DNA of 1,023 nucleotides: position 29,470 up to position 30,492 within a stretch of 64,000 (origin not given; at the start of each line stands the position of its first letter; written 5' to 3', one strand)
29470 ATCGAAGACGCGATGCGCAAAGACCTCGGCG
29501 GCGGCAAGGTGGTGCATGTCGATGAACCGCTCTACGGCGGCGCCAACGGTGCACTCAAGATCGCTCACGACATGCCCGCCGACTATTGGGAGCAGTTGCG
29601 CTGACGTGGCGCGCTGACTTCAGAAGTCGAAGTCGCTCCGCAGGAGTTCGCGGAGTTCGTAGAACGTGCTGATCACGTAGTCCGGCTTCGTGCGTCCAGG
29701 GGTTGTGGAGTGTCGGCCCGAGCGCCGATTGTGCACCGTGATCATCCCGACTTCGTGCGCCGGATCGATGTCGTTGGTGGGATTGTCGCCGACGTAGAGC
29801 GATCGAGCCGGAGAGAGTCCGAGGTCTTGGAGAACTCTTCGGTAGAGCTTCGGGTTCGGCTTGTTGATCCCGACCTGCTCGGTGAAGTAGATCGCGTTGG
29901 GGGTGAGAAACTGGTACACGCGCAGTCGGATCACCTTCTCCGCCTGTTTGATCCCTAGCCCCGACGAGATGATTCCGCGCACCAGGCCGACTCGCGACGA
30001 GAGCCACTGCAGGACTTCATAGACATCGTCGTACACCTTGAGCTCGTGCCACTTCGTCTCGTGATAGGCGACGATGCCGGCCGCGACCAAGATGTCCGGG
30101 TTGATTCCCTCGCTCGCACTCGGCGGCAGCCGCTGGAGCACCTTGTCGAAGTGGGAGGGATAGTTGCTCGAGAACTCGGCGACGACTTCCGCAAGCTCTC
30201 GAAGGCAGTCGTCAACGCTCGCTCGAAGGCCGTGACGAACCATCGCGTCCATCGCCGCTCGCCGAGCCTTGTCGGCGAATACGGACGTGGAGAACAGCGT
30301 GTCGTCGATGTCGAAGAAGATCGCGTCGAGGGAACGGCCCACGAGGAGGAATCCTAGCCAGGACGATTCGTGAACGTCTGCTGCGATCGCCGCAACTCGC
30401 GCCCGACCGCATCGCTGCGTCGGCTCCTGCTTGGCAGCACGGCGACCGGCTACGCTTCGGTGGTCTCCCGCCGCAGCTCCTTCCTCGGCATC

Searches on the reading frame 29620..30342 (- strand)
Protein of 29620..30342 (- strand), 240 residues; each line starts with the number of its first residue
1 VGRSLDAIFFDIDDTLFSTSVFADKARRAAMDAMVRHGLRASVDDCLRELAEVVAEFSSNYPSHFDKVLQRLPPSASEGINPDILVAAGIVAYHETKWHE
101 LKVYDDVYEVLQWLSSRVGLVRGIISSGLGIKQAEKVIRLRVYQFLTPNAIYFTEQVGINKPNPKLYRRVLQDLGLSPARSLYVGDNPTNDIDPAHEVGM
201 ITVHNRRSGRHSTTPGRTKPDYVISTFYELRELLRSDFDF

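Call 17: search_protein_families(library=pfam, proteins=[window:29620-30342:-], max_evalue=0.001)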
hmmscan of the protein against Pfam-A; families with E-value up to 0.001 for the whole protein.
window:29620-30342:- (240 aa): 3 families
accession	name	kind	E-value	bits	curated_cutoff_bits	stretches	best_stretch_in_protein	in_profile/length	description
PF00702.32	Hydrolase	-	3.8e-19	70.3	26.4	1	6-199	2-191/191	haloacid dehalogenase-like hydrolase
PF13419.12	HAD_2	-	4.1e-18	66.6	23.8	1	8-202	1-175/178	Haloacid dehalogenase-like hydrolase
PF13242.12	Hydrolase_like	-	1.4e-11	44.6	22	1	160-230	3-75/75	HAD-hyrolase-like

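Call 51: search_protein_families(library=ncbifam, proteins=[window:29620-30342:-], max_evalue=1e-10)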
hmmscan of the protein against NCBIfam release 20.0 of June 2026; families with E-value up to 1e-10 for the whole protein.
window:29620-30342:- (240 aa): 6 families
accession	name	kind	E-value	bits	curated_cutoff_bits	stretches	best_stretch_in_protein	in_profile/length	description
TIGR02253.1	CTE7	subfamily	3.3e-44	151.3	169.75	1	7-230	4-220/221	TIGR02253 family HAD-type hydrolase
NF053830.1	RUBPPhHalo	equivalog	1.1e-17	64.5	330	1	5-233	2-233/234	ribulose-1,5-bisphosphate 5-phosphatase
TIGR02254.1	YjjG_YfnB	equivalog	2.2e-17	63.3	159.9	1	93-233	88-222/223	YjjG family noncanonical pyrimidine nucleotidase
NF006976.0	PRK09449.1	equivalog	4.5e-14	52.5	183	1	104-235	97-223/225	pyrimidine 5'-nucleotidase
TIGR02252.1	DREG-2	subfamily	1.4e-11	44.5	155.2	0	99-201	102-200/203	HAD hydrolase, REG-2-like, family IA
TIGR01662.1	HAD-SF-IIIA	subfamily_domain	2.3e-11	44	44.6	0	93-203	16-136/141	HAD-IIIA family hydrolase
